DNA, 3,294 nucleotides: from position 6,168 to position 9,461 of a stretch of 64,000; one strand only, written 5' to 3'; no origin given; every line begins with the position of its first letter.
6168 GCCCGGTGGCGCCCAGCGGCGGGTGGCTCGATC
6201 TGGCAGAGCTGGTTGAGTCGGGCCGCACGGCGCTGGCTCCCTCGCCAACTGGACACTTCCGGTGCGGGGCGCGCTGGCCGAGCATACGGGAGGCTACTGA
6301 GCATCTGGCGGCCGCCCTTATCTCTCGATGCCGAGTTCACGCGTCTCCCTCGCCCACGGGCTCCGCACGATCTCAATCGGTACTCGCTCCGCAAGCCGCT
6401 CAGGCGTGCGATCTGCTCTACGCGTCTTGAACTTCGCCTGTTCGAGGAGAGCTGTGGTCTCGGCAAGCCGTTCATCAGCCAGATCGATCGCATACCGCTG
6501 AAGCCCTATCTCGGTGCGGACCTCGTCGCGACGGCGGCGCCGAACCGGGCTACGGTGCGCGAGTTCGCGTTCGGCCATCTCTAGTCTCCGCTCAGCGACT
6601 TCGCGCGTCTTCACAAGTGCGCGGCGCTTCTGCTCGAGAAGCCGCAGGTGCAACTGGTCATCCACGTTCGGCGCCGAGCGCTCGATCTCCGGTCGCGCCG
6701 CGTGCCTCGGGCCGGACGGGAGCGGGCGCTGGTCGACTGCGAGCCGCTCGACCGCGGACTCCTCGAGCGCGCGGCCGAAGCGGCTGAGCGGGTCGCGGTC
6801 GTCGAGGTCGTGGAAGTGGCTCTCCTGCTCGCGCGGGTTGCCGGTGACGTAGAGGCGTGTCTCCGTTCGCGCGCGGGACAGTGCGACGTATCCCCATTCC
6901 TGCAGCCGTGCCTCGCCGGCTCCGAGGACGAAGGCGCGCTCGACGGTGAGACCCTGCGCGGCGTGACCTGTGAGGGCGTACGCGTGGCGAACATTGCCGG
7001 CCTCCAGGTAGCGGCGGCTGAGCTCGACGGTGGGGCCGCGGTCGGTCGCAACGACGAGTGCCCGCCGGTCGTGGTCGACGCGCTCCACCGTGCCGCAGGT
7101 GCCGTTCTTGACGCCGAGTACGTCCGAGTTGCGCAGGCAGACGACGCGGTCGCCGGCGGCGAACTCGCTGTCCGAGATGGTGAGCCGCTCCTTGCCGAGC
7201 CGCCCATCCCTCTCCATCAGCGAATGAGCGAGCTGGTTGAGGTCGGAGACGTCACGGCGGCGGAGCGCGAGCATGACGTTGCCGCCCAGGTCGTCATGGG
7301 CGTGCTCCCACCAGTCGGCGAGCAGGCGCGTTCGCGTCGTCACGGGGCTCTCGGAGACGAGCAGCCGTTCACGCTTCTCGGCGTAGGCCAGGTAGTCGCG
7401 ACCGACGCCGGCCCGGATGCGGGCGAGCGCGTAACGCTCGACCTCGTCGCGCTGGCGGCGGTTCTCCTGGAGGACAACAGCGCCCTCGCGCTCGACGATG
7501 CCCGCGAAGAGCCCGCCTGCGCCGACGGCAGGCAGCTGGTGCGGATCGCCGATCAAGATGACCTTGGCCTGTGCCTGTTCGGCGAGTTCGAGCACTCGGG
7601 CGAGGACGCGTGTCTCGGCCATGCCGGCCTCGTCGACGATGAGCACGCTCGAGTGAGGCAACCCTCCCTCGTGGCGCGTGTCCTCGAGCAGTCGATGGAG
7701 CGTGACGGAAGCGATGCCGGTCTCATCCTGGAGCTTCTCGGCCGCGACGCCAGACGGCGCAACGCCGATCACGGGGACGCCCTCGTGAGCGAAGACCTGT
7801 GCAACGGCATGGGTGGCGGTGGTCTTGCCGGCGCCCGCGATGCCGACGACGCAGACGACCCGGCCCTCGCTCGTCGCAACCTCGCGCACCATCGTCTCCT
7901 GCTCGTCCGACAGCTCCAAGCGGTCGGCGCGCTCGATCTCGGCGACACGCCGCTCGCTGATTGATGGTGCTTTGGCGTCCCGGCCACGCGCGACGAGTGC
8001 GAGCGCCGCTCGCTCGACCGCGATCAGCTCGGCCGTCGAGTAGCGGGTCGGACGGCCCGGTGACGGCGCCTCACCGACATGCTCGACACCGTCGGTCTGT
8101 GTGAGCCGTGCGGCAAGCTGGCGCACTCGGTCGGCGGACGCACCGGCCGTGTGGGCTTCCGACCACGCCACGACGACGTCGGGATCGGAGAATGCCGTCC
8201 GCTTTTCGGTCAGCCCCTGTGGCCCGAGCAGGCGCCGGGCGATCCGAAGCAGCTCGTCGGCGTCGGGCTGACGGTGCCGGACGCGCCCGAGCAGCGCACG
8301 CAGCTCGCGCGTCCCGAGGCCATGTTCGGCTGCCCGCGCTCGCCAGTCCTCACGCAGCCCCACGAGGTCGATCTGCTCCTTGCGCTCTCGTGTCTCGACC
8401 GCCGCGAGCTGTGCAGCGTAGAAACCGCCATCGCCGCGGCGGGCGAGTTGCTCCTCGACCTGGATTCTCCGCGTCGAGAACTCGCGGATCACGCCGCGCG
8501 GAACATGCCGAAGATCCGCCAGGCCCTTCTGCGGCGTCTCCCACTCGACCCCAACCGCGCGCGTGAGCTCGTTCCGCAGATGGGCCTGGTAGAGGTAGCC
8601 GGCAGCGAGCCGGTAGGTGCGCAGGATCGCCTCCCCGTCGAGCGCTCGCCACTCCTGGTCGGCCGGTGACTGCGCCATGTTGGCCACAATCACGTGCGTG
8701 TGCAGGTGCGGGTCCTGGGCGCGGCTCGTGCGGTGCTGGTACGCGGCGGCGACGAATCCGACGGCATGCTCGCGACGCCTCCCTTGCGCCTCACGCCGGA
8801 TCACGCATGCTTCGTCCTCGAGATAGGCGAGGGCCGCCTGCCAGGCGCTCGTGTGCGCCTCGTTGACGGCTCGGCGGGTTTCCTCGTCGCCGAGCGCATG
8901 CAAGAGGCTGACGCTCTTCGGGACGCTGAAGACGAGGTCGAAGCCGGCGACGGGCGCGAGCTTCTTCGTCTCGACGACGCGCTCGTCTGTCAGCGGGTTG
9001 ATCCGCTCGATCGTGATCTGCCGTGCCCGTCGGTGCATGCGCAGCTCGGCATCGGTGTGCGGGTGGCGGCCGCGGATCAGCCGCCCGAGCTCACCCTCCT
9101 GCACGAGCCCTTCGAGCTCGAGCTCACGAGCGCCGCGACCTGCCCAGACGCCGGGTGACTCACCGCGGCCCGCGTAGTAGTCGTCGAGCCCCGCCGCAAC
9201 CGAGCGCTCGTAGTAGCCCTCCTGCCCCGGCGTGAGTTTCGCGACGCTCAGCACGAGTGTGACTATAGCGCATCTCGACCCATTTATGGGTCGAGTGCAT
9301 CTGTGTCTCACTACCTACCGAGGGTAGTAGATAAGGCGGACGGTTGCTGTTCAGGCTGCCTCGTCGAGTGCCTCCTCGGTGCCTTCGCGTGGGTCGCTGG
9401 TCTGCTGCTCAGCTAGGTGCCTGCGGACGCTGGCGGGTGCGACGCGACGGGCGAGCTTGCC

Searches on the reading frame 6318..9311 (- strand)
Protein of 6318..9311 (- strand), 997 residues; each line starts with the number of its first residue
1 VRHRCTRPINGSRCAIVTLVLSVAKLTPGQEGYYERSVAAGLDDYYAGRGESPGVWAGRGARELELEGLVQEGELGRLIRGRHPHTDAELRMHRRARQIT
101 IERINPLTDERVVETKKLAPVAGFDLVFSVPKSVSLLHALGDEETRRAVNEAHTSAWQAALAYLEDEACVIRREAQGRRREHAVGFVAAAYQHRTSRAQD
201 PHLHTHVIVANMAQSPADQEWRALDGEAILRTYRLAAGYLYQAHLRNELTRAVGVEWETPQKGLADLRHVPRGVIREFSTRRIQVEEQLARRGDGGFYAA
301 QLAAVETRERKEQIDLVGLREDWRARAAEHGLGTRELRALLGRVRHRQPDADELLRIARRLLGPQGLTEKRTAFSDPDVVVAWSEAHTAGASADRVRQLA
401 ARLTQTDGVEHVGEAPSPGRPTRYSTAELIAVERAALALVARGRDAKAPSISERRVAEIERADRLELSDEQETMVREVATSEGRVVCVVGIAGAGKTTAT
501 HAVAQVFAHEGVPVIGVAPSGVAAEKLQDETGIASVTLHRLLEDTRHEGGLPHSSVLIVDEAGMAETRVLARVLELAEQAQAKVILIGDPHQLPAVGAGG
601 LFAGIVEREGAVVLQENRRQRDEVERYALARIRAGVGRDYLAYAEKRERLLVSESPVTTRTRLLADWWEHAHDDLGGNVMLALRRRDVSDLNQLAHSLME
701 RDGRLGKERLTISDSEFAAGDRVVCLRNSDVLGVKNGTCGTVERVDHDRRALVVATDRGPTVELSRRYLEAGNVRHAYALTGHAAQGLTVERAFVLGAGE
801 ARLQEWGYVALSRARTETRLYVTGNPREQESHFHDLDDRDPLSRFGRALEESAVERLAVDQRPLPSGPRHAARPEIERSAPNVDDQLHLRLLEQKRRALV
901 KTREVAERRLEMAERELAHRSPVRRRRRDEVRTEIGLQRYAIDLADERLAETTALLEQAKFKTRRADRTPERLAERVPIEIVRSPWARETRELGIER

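Call 7: search_protein_families(library=pfam, proteins=[window:6318-9311:-], max_evalue=0.001)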
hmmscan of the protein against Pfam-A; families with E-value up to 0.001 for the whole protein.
window:6318-9311:- (997 aa): 10 families
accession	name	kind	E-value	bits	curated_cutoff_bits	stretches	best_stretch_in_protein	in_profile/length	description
PF08751.17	TrwC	-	2.2e-78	264.2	25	1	31-329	5-285/286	TrwC relaxase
PF13604.12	AAA_30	-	1.6e-52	178.5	27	1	466-650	1-186/191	AAA domain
PF13245.12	AAA_19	-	2.4e-19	70.3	25.1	1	480-597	8-133/134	AAA domain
PF01443.25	Viral_helicase1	-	1.3e-09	38.7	21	1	488-595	3-99/228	Viral superfamily 1 RNA helicase core domain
PF18335.7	SH3_13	-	1.1e-07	32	41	1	691-754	1-63/65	ATP-dependent RecD-like DNA helicase SH3 domain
PF05970.20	PIF1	-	5.2e-07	29.9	25.9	1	467-596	2-155/223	PIF1-like helicase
PF13401.12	AAA_22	-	4.9e-06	27.3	27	1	482-592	4-125/130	AAA domain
PF13538.12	UvrD_C_2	-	1.2e-05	25.5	27.4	1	776-820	1-51/52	UvrD-like helicase C-terminal domain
PF22232.2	TraI_hel_assoc_N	-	1.5e-05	26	27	1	490-588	1-99/99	TraI helicase-associated ssDNA bd, N-terminal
PF13086.12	AAA_11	-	0.0001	22.6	27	1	555-596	215-253/257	AAA domain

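Call 24: find_related_loci(query=window:6318-9311:-, collection=genome_contigs, flank=10000)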
Query window:6318-9311:- (997 aa) in genome_contigs; peptide patterns used: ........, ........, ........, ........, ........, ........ (x = any residue, [..] = any of these).
296 stretches matched a pattern; 70 encode a relative of the query (tblastn E <= 1e-3); 66 distinct loci.
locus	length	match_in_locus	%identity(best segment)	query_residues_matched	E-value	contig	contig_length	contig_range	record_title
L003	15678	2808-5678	81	13-969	0e+0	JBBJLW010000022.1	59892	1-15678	MAG: Gaiellaceae bacterium isolate RUP_SRG_48 NODE_376_length_59892_cov_11.880676, whole genome shotgun sequence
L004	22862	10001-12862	79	13-967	0e+0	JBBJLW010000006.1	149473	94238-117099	MAG: Gaiellaceae bacterium isolate RUP_SRG_48 NODE_95_length_149473_cov_12.037318, whole genome shotgun sequence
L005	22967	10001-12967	75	8-997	0e+0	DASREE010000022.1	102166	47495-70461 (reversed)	MAG TPA_asm: Gaiellaceae bacterium isolate SMAG_U9998 k141_2367952, whole genome shotgun sequence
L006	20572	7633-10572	80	2-979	0e+0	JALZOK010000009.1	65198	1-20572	MAG: Actinomycetota bacterium isolate MSU bin109 SD1459_NODE_57_length_65198_cov_2.001660, whole genome shotgun sequence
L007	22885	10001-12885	76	2-962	0e+0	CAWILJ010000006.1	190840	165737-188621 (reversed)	MAG: uncultured Actinomycetes bacterium isolate MFD04967.bin.2.17 genome assembly, contig: contig_26071, whole genome sh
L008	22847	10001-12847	66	14-960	0e+0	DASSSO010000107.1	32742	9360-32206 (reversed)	MAG TPA_asm: Gaiellaceae bacterium isolate SMAG_U517 k141_1048623, whole genome shotgun sequence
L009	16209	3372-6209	66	14-972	0e+0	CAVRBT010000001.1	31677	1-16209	MAG: uncultured Actinomycetes bacterium isolate MFD04944.bin.2.196 genome assembly, contig: contig_15761, whole genome s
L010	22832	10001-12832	66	14-970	0e+0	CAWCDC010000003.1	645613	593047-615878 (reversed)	MAG: uncultured Actinomycetes bacterium isolate MFD05502.bin.2.84 genome assembly, contig: contig_20550, whole genome sh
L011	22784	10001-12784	66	13-951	0e+0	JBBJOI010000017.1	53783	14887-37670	MAG: Gaiellaceae bacterium isolate RDP_SRG_17 NODE_156_length_53783_cov_14.693791, whole genome shotgun sequence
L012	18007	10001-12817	65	12-951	0e+0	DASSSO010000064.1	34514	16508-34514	MAG TPA_asm: Gaiellaceae bacterium isolate SMAG_U517 k141_888006, whole genome shotgun sequence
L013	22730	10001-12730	68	10-919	0e+0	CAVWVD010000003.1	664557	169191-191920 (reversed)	MAG: uncultured Thermoleophilia bacterium isolate MFD04944.bin.2.129 genome assembly, contig: contig_47151, whole genome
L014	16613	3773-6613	67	20-968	0e+0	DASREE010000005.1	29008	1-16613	MAG TPA_asm: Gaiellaceae bacterium isolate SMAG_U9998 k141_182858, whole genome shotgun sequence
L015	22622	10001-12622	67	69-951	0e+0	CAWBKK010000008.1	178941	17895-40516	MAG: uncultured Gaiellaceae bacterium isolate MFD05747.bin.2.136 genome assembly, contig: contig_68997, whole genome sho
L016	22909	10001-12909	74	1-968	0e+0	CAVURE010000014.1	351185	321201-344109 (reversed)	MAG: uncultured Actinomycetota bacterium isolate MFD05521.bin.2.153 genome assembly, contig: contig_46013, whole genome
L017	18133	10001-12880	63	20-978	0e+0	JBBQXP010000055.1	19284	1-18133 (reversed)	MAG: Gaiellales bacterium isolate Co_metawrap_2122 Cmw_2122_k141_3070336_length_19284_cov_68.6267, whole genome shotgun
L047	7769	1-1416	61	495-977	3e-169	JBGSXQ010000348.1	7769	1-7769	MAG: Gaiellaceae bacterium isolate JTS-RE69 k141_3503676, whole genome shotgun sequence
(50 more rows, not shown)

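Call 28: search_protein_families(library=pfam, proteins=[L006:10535-11743:+, L006:11801-12661:+, L009:6455-7972:+, L009:8845-9552:-, L010:12997-14091:+, L013:13215-18503:+, L014:7033-8223:+, L014:8233-10212:+, L014:10182-11441:+, L047:1790-3016:-], max_evalue=0.001)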
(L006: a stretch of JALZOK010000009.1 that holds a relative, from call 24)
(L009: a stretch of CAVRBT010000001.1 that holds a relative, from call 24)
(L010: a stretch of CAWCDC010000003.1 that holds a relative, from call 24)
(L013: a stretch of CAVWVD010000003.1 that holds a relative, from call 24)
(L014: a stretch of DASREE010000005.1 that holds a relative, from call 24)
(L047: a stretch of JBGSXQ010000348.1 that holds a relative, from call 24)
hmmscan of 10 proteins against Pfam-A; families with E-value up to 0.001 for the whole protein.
L006:10535-11743:+ (402 aa): 1 family
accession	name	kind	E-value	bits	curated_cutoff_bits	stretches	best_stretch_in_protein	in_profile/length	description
PF22560.2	GMT-wHTH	-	0.00021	22.1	27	1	319-383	8-78/82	GMT-like wHTH domain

L006:11801-12661:+ (286 aa): 1 family
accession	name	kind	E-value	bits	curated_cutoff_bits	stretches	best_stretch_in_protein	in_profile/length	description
PF07505.17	DUF5131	-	6.5e-66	222.7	28.9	1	33-248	2-221/243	Protein of unknown function (DUF5131)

L009:6455-7972:+ (505 aa): 3 families
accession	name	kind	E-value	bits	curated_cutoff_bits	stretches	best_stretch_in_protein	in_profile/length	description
PF13589.12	HATPase_c_3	-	9.9e-21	74.6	25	1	40-150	4-112/137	Histidine kinase-, DNA gyrase B-, and HSP90-like ATPase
PF02518.31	HATPase_c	-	3.2e-07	31.2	26.4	1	42-124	9-85/111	Histidine kinase-, DNA gyrase B-, and HSP90-like ATPase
PF25794.1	SACS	-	0.00071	19.9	32.8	0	36-126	15-116/247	Sacsin domain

L009:8845-9552:- (235 aa): 0 families

L010:12997-14091:+ (364 aa): 0 families

L013:13215-18503:+ (1762 aa): 5 families
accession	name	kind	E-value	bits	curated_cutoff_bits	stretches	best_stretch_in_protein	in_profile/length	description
PF05593.20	RHS_repeat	-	1e-115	376.8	22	12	803-839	1-37/38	RHS Repeat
PF20148.4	DUF6531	-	1.1e-18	67.7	24.1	1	418-491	2-74/74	Domain of unknown function (DUF6531)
PF25023.1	TEN_YD-shell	-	4.5e-13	48.6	50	1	1269-1561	574-866/909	Teneurin YD-shell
PF13229.12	Beta_helix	-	1.8e-11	44.4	25.9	1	179-328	3-137/158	Right handed beta helix region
PF03527.20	RHS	-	0.00049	20.3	27.9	0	1483-1517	2-36/38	RHS protein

L014:7033-8223:+ (396 aa): 4 families
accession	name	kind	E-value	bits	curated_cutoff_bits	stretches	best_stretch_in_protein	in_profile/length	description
PF01555.25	N6_N4_Mtase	-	7.9e-34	118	26.7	2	64-231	1-179/221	DNA methylase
PF08241.18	Methyltransf_11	-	9.2e-08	33.1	21.2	0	33-69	33-66/95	Methyltransferase domain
PF13649.12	Methyltransf_25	-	6.8e-05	23.9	27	0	43-70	44-71/97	Methyltransferase domain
PF01170.24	UPF0020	-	0.00011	22.4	22.3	0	46-110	104-166/197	RMKL-like, methyltransferase domain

L014:8233-10212:+ (659 aa): 2 families
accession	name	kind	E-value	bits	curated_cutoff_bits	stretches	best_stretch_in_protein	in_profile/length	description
PF07728.20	AAA_5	-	2.2e-14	54.1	22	1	276-458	2-139/139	AAA domain (dynein-related subfamily)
PF01078.27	Mg_chelatase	-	0.00018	21.4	20.3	0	260-295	9-44/207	Magnesium chelatase, subunit ChlI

L014:10182-11441:+ (419 aa): 0 families

L047:1790-3016:- (408 aa): 1 family
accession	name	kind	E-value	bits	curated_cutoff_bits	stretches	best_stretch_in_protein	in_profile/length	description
PF07690.21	MFS_1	-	4e-31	108.6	33.4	2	25-237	4-221/347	Major Facilitator Superfamily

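Call 29: search_protein_families(library=padloc, proteins=[L006:10535-11743:+, L006:11801-12661:+, L009:6455-7972:+, L009:8845-9552:-, L010:12997-14091:+, L014:7033-8223:+, L014:8233-10212:+, L014:10182-11441:+], max_evalue=0.001)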
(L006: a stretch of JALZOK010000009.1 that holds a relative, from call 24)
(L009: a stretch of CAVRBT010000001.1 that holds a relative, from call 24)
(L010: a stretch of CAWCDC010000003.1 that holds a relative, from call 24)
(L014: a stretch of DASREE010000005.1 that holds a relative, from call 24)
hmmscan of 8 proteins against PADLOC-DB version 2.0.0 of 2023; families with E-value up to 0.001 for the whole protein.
L006:10535-11743:+ (402 aa): 5 families
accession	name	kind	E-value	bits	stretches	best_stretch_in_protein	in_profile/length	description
PDLC04567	PDC-M30A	-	9.3e-42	141.4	1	43-384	6-365/381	-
PDLC04566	PDC-M30A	-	2.4e-32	110.4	1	39-388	1-346/372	-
PDLC04568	PDC-M30A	-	1.8e-30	104.6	1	39-356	1-319/368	-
PDLC04636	PDC-M41A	-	7.8e-09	33.7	1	52-185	10-141/281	-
PDLC04635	PDC-M41A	-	4.2e-08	31.5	1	52-240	12-216/298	-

L006:11801-12661:+ (286 aa): 2 families
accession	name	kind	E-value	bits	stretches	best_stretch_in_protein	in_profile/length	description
PDLC04639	PDC-M41B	-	1.8e-59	199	1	31-266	2-235/241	-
PDLC04569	PDC-M30B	-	1.2e-57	193.3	1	31-266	2-235/241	-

L009:6455-7972:+ (505 aa): 3 families
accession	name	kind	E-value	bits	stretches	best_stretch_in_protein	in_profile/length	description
PDLC03419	REase_II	-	2.1e-15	54.2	1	26-136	12-125/695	Type II restriction enzyme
PDLC03485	REase_II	-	1.6e-13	47.9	1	27-135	14-119/611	Type II restriction enzyme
PDLC02204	MzaB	-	0.00013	18.6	1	24-146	11-129/500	-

L009:8845-9552:- (235 aa): 0 families

L010:12997-14091:+ (364 aa): 0 families

L014:7033-8223:+ (396 aa): 41 families (the best 25 are shown)
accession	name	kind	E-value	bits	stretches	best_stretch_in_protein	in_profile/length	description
PDLC03316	MTase_II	-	1e-162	539.6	1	43-379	33-370/390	Type II methyltransferase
PDLC03387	MTase_II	-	2.1e-51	172.8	3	48-123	13-90/289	Type II methyltransferase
PDLC03336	MTase_II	-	1.3e-33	114.7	1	19-187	4-188/421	Type II methyltransferase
PDLC03252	MTase_II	-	2.2e-32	110.8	2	29-124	75-170/365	Type II methyltransferase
PDLC03303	MTase_II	-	3.3e-25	86.7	1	59-181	18-144/668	Type II methyltransferase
PDLC03309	MTase_II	-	6e-25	85.9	3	128-232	197-300/353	Type II methyltransferase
PDLC03353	MTase_II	-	1.6e-23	81.6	2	47-157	10-120/260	Type II methyltransferase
PDLC03350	MTase_II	-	2.1e-18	64.8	2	48-229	58-249/312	Type II methyltransferase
PDLC03230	MTase_II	-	8.5e-18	62.8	1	48-186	37-170/360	Type II methyltransferase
PDLC03371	MTase_II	-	1.6e-17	61.9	2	58-229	24-206/260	Type II methyltransferase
PDLC03299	MTase_II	-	2.2e-17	61.5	1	47-182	15-141/296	Type II methyltransferase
PDLC03259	MTase_II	-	5.9e-17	59.6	1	48-130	5-88/423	Type II methyltransferase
PDLC03265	MTase_II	-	5.3e-16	57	1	58-155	38-125/333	Type II methyltransferase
PDLC03216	MTase_II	-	9.5e-14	49.2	2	48-186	13-156/364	Type II methyltransferase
PDLC03738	oMTase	-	2.3e-13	47.6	1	35-181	9-160/376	orphan methyltransferase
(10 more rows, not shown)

L014:8233-10212:+ (659 aa): 4 families
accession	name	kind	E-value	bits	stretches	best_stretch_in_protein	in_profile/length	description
PDLC02195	IetA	-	0.00036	17.9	1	263-296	127-160/395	-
PDLC03920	MkoA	-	0.00038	16.9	1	252-292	610-650/1112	-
PDLC02196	IetA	-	0.00044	17.8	0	264-294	113-143/374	-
PDLC01515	Csx3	-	0.00051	17.7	1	272-313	5-46/183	"CAS-I,CAS-III; associated"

L014:10182-11441:+ (419 aa): 0 families

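Call 70: search_protein_families(library=pfam, proteins=[L006:12874-13449:-], max_evalue=0.001)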
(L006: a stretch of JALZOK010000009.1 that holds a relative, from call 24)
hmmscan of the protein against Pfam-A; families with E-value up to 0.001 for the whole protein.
L006:12874-13449:- (191 aa): 0 families
